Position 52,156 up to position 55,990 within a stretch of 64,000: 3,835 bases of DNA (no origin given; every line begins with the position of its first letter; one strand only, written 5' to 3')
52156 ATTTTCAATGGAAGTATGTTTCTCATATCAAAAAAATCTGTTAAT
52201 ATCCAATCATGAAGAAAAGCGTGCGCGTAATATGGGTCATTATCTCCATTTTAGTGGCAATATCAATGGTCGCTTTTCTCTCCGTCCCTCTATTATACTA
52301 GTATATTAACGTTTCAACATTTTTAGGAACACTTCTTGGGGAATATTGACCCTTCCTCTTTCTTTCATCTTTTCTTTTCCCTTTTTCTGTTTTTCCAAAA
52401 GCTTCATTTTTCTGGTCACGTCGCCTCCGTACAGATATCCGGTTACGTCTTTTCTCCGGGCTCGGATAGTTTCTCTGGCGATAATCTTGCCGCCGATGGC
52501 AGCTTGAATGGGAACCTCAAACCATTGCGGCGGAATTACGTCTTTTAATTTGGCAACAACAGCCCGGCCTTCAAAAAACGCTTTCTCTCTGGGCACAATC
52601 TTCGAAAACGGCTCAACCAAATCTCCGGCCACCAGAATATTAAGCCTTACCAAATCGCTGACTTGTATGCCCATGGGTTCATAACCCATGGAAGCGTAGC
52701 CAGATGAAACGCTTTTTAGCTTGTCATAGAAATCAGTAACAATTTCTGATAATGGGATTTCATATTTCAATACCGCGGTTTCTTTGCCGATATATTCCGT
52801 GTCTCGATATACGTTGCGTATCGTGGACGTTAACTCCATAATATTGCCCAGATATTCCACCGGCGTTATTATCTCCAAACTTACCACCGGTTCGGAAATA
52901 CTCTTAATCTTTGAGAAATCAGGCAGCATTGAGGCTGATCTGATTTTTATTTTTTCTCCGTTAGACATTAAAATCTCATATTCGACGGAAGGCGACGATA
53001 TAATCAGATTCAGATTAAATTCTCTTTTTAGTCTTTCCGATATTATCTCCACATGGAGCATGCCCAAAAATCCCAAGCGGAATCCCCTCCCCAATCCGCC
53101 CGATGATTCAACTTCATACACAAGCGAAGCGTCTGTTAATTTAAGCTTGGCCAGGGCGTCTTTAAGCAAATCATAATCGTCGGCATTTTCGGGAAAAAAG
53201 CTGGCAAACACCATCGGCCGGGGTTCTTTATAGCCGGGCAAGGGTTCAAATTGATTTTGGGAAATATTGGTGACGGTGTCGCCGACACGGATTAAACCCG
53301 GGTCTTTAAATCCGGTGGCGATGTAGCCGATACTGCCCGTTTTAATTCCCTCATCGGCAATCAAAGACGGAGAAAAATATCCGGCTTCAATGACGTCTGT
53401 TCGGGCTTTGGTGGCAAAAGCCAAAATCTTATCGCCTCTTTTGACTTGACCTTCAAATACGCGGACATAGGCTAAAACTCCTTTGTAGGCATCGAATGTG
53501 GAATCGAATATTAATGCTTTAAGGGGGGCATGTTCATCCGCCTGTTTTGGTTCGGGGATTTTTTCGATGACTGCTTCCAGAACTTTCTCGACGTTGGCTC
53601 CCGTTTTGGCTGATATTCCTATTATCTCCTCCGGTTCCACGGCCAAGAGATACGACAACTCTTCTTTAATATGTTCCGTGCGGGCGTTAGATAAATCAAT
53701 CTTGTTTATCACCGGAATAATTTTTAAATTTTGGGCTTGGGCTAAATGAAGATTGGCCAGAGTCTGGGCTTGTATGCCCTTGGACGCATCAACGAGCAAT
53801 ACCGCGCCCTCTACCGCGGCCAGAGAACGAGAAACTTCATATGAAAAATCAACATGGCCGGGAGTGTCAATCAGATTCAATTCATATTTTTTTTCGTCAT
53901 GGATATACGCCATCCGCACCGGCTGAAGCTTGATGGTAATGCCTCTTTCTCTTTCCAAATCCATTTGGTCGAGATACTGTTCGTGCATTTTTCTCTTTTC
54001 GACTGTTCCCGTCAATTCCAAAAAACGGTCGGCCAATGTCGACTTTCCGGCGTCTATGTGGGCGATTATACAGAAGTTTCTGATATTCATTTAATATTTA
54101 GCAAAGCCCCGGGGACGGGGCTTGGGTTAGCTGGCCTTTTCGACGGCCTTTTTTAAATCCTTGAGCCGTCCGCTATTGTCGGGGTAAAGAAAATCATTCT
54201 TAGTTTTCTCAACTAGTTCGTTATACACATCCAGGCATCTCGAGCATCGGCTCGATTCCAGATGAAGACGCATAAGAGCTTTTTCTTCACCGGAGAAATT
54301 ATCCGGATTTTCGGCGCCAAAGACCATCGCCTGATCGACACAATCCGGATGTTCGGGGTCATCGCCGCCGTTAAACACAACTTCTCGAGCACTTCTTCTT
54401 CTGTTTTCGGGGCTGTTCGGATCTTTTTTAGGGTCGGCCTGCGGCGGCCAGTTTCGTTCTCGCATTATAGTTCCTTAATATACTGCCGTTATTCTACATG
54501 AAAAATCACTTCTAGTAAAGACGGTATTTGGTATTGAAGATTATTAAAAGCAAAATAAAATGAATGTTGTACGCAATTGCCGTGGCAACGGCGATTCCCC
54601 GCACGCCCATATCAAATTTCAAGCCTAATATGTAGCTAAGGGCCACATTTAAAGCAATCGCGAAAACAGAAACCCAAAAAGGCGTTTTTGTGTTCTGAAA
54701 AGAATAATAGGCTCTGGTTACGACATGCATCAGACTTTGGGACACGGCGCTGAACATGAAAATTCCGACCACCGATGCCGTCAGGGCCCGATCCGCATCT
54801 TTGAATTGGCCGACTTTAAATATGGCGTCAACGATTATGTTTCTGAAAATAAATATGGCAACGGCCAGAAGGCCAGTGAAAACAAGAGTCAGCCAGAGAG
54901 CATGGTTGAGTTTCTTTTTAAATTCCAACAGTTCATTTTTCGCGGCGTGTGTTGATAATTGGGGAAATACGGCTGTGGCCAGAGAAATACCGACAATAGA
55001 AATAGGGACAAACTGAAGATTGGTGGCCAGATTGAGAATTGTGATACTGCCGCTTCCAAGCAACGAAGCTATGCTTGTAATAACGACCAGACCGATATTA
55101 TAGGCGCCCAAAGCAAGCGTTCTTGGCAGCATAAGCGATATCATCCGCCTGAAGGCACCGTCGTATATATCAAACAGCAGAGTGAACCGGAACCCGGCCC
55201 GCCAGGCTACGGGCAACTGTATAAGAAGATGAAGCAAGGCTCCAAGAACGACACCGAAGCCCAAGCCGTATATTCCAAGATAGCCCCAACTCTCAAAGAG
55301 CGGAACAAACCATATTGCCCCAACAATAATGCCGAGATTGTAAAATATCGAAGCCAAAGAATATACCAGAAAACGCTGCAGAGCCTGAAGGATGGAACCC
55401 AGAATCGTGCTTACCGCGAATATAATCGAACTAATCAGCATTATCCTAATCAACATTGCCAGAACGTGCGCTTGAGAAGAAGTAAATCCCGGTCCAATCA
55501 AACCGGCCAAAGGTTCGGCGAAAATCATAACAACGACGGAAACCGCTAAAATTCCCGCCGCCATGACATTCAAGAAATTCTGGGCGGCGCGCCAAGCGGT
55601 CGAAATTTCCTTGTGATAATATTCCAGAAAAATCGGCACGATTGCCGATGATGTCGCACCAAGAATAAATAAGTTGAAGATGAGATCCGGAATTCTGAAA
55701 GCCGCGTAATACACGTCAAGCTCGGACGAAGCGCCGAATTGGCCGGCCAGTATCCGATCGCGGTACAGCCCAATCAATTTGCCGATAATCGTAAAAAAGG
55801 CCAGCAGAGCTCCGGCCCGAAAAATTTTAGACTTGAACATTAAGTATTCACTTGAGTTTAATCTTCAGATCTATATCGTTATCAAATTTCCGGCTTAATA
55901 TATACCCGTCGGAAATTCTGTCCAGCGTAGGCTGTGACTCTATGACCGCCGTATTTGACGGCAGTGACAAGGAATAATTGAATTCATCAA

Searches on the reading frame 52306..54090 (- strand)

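Call 65: search_protein_families(library=pfam, proteins=[window:52306-54090:-], max_evalue=0.0001)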
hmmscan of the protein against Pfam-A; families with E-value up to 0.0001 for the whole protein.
window:52306-54090:- (594 aa): 7 families
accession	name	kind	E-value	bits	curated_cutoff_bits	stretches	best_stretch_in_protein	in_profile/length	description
PF00009.33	GTP_EFTU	-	1.2e-56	191.8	26.5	1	2-179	2-187/188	Elongation factor Tu GTP binding domain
PF06421.17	LepA_C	-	1.8e-41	141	29.7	1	488-593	2-107/107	GTP-binding protein LepA C-terminus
PF00679.30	EFG_C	-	9.6e-17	61.2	27.9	1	398-482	2-85/89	Elongation factor G C-terminus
PF14492.12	EFG_III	-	4.1e-07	30.4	27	1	290-364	2-73/75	Elongation Factor G, domain III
PF00071.28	Ras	-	7.5e-07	29.3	21.6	1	44-178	23-160/162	Ras family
PF22042.2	EF-G_D2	-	3.5e-06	27.5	27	1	189-228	1-40/84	Elongation factor G domain 2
PF03144.31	GTP_EFTU_D2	-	4.3e-05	24.3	30.3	1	204-274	1-73/73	Elongation factor Tu domain 2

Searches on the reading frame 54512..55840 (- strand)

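Call 69: search_protein_families(library=pfam, proteins=[window:54512-55840:-], max_evalue=0.0001)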
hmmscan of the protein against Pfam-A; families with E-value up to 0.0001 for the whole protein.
window:54512-55840:- (442 aa): 2 families
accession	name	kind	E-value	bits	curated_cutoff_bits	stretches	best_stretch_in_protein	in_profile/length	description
PF03023.19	MurJ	-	6e-74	249.7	27.4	1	32-438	2-402/451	Lipid II flippase MurJ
PF01554.23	MatE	-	1.6e-08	34.9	24.9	1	246-404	8-161/161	MatE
